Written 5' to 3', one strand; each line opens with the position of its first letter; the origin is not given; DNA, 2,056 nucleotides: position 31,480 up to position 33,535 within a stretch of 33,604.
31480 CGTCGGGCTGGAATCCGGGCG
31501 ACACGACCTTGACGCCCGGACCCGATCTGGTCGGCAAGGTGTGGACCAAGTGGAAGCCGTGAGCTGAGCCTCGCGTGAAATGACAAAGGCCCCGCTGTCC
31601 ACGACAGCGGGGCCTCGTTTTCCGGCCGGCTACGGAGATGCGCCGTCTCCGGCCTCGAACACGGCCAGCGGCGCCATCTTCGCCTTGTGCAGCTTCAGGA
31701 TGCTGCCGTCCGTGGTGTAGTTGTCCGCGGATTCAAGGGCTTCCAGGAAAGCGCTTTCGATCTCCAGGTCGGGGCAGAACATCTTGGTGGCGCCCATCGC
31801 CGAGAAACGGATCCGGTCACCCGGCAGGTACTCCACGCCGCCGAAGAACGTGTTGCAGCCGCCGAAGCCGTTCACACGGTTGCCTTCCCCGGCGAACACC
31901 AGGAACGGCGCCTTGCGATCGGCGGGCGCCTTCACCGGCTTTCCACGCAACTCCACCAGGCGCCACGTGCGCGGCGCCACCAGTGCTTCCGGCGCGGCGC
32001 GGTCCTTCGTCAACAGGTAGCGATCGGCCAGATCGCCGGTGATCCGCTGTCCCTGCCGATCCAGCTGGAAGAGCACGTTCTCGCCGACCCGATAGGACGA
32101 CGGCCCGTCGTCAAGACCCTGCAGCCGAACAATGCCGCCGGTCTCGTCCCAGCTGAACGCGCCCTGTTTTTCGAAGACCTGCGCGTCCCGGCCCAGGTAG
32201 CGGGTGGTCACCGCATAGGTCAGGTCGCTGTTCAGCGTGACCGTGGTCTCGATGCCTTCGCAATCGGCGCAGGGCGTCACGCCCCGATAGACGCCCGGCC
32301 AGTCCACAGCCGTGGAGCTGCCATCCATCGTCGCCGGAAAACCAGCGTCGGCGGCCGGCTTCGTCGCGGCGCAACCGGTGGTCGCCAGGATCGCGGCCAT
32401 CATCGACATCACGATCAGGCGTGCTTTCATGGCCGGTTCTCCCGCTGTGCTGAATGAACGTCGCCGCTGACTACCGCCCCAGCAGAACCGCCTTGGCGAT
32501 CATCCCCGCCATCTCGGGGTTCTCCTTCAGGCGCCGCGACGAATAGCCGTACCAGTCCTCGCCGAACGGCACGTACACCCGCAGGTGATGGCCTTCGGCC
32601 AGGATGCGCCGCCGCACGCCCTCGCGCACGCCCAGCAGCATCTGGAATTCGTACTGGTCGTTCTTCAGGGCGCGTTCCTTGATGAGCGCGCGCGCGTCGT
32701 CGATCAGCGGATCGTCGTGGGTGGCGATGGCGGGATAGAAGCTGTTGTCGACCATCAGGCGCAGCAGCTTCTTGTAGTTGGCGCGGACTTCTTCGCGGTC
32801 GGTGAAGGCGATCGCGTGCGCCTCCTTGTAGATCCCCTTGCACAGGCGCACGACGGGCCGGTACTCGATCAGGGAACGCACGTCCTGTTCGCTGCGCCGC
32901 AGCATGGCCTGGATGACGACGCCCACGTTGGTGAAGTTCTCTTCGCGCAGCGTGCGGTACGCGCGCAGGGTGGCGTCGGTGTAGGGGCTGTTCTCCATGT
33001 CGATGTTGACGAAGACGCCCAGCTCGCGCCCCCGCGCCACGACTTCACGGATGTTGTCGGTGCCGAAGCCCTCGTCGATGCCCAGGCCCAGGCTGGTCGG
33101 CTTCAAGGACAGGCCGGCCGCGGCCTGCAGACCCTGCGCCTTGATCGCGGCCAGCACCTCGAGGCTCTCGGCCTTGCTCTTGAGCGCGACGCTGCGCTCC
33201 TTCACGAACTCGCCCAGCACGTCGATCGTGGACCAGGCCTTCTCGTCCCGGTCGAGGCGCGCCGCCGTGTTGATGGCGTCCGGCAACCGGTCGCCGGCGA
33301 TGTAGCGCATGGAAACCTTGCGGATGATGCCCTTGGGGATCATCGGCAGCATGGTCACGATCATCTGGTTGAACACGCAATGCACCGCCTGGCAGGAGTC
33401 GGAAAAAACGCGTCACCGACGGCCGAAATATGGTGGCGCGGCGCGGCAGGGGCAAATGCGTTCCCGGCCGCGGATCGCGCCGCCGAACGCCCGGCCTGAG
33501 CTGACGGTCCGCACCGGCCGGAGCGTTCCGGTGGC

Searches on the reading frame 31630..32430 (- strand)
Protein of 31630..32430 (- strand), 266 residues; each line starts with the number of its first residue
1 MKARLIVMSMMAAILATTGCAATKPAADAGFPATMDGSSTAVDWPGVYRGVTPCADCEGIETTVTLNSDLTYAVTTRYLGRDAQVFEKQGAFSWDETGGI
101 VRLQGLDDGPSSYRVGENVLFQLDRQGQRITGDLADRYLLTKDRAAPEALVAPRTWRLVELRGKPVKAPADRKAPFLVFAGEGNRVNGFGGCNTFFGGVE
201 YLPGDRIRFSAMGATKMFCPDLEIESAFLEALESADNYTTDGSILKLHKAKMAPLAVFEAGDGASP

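Call 58: search_protein_families(library=pfam, proteins=[window:31630-32430:-], max_evalue=0.01)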
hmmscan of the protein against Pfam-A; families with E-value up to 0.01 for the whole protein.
window:31630-32430:- (266 aa): 2 families
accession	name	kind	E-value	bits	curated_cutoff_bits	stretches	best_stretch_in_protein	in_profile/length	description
PF04170.18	NlpE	-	9.2e-29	100.6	22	1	48-132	1-85/86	NlpE N-terminal domain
PF03724.22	META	-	6.4e-24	84.5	24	1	152-259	5-109/109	META domain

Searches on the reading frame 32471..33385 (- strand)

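Call 58: search_protein_families(library=pfam, proteins=[window:32471-33385:-], max_evalue=0.01)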
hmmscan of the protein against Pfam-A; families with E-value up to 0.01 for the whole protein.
window:32471-33385:- (304 aa): 1 family
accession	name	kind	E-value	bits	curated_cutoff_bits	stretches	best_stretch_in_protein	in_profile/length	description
PF01619.24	Pro_dh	-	1.5e-30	107.2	27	1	39-294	3-274/278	Proline dehydrogenase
